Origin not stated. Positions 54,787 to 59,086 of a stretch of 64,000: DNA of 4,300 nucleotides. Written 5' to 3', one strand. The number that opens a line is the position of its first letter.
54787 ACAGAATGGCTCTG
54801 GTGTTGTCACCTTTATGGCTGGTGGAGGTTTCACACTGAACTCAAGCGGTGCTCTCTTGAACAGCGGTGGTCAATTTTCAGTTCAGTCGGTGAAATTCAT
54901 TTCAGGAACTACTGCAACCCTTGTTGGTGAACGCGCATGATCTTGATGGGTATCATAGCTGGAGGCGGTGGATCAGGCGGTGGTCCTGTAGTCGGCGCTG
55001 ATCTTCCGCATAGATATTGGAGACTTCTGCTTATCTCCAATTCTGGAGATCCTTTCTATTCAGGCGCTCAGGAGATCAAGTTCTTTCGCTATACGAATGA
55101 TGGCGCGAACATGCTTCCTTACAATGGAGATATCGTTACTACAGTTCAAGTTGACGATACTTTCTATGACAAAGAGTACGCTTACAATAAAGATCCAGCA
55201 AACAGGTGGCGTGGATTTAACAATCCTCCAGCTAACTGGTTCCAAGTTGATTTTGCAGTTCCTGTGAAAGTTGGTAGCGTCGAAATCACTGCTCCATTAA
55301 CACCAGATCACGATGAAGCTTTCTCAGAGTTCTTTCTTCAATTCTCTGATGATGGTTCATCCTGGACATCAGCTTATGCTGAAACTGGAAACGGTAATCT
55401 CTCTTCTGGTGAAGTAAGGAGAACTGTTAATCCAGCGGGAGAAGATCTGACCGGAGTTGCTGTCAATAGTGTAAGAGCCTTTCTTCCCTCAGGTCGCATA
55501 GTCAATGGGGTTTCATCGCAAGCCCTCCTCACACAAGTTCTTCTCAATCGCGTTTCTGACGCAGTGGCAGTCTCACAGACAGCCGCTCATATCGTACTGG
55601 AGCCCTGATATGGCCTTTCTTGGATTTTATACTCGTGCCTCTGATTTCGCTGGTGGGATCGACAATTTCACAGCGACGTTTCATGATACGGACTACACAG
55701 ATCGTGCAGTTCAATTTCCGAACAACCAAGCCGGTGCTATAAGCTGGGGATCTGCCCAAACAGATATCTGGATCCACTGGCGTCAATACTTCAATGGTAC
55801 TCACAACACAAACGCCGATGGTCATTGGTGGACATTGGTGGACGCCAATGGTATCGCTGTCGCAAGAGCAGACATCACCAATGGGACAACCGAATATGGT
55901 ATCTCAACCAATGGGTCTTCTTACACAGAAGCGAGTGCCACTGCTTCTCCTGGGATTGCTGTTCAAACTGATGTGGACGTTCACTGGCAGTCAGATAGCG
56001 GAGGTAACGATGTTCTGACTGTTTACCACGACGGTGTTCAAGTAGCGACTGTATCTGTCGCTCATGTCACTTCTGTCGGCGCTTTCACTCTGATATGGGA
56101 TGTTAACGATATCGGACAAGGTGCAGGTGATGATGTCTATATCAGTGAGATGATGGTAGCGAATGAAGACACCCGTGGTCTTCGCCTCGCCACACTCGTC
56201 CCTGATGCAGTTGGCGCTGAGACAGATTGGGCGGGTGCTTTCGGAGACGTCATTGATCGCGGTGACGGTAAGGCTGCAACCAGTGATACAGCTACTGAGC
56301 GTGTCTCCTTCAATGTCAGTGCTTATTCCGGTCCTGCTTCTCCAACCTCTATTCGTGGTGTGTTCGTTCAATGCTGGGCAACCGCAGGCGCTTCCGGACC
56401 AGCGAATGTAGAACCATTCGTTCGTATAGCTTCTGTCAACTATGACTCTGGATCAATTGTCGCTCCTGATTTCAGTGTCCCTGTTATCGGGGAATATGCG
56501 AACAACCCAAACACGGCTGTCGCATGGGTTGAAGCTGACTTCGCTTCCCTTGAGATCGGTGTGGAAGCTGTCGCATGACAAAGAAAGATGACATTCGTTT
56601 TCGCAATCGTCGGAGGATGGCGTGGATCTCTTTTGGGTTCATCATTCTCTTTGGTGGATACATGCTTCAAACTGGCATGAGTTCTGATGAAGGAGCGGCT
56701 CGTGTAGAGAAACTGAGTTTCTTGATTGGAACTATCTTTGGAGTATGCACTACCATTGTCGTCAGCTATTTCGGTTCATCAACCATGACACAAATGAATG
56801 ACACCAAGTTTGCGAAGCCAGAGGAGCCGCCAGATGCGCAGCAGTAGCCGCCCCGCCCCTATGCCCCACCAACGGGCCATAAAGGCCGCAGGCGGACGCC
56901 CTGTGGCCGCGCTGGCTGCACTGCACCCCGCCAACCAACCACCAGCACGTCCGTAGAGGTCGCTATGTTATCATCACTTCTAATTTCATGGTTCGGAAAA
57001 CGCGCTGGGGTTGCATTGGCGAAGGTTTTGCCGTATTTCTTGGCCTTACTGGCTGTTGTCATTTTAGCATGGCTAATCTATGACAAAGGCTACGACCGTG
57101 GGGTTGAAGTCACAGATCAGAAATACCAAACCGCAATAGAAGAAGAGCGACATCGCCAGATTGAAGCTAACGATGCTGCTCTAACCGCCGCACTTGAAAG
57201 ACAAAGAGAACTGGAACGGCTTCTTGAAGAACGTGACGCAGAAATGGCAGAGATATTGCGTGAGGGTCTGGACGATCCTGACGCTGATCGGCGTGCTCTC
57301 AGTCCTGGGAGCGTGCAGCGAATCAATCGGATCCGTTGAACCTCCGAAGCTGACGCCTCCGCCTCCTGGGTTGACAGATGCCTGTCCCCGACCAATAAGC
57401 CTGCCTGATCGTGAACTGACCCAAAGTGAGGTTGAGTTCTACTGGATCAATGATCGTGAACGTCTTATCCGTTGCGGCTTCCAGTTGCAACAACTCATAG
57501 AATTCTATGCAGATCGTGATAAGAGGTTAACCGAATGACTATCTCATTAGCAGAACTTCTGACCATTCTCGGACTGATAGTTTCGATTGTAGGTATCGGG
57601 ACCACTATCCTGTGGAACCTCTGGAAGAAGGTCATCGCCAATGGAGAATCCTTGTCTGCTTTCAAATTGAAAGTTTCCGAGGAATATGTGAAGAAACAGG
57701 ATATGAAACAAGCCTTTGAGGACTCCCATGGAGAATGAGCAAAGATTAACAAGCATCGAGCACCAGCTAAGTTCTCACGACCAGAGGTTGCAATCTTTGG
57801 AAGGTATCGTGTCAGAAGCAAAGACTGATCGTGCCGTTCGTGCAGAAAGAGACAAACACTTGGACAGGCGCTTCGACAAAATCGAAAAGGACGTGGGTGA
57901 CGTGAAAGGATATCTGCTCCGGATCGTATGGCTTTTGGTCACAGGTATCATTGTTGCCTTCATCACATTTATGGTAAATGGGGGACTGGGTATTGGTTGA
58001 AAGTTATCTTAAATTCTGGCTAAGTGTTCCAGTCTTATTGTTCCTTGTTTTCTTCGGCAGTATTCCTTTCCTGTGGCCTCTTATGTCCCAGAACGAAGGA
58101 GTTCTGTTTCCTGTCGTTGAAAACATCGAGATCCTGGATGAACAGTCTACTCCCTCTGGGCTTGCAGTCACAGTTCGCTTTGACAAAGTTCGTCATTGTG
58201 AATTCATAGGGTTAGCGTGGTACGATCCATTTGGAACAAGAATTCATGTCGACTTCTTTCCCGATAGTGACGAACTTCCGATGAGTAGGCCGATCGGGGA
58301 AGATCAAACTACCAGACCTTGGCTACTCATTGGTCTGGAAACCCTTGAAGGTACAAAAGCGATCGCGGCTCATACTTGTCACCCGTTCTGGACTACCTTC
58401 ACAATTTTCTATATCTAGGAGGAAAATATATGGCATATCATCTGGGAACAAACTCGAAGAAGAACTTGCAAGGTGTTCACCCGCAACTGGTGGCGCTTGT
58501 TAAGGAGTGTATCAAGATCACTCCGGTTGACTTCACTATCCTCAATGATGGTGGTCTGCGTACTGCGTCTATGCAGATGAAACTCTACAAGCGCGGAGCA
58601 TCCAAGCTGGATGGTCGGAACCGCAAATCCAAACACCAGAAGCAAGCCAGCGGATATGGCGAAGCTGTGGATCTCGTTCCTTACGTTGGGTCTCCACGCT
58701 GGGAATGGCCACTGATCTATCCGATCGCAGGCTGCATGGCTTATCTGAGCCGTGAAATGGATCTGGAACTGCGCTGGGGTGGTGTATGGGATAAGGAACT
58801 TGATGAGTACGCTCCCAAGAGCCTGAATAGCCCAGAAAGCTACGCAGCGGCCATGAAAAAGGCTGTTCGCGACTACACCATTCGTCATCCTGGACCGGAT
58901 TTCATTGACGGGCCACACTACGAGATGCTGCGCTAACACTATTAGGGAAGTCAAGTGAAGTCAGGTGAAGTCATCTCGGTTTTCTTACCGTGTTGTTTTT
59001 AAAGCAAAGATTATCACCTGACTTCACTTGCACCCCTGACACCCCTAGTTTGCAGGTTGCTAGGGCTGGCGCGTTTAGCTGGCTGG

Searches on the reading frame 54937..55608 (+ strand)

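Call 64: search_protein_families(library=phrogs, proteins=[window:54937-55608:+], max_evalue=0.001)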
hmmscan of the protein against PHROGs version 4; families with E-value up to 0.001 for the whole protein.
window:54937-55608:+ (223 aa): 4 families
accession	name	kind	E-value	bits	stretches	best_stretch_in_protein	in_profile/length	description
phrog_11660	-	tail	1.9e-13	50.1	1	8-166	522-671/1412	tail protein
phrog_687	-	head and packaging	2.5e-07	31.1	1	99-161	94-154/469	structural protein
phrog_10304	-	head and packaging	1.2e-06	29.1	1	26-162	73-210/213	virion structural protein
phrog_12736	-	head and packaging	2.6e-06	27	1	27-164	425-564/762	virion structural protein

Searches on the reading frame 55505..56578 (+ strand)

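Call 64: search_protein_families(library=phrogs, proteins=[window:55505-56578:+], max_evalue=0.001)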
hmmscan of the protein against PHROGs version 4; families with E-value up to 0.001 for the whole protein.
window:55505-56578:+ (357 aa): 1 family
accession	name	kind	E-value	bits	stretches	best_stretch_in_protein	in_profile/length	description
phrog_6368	-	unknown function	4.8e-71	240.7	1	36-356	1-327/328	-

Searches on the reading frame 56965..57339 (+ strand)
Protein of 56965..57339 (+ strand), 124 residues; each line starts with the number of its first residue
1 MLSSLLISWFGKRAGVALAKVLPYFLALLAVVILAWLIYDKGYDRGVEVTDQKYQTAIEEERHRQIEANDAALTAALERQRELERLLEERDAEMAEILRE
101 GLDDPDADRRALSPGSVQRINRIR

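Call 11: search_protein_families(library=pfam, proteins=[window:56965-57339:+], max_evalue=0.01)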
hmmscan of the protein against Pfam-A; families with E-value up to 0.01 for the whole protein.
window:56965-57339:+ (124 aa): 0 families

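Call 64: search_protein_families(library=phrogs, proteins=[window:56965-57339:+], max_evalue=0.001)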
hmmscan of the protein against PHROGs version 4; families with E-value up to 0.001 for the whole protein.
window:56965-57339:+ (124 aa): 4 families
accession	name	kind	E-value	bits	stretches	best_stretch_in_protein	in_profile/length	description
phrog_1403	-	lysis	1.3e-06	29.5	1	20-84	7-81/212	Rz-like spanin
phrog_4297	-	lysis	0.00012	23.1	1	31-90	28-92/130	Rz-like spanin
phrog_2466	-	lysis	0.00018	22.3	1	19-116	6-99/172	Rz-like spanin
phrog_312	-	lysis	0.00074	20.6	1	24-93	8-78/173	Rz-like spanin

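Call 68: find_related_loci(query=window:56965-57336:+, collection=viral_contigs, flank=2500)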
Query window:56965-57336:+ (124 aa) in viral_contigs; peptide patterns used: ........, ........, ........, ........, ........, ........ (x = any residue, [..] = any of these).
23 stretches matched a pattern; 1 encode a relative of the query (tblastn E <= 1e-3); 1 distinct loci.
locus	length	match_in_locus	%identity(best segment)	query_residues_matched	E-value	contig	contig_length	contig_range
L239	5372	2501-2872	78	1-124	7e-54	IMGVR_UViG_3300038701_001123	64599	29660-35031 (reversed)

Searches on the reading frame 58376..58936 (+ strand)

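Call 64: search_protein_families(library=phrogs, proteins=[window:58376-58936:+], max_evalue=0.001)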
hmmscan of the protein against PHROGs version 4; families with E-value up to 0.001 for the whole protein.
window:58376-58936:+ (186 aa): 3 families
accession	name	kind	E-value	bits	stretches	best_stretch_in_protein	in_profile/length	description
phrog_465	-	lysis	3.4e-42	145.8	1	18-184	40-165/292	endolysin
phrog_1768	-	lysis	1.4e-07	30.6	1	27-146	936-1035/1577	endolysin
phrog_2649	-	lysis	3.4e-06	28.1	1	26-143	5-121/261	endolysin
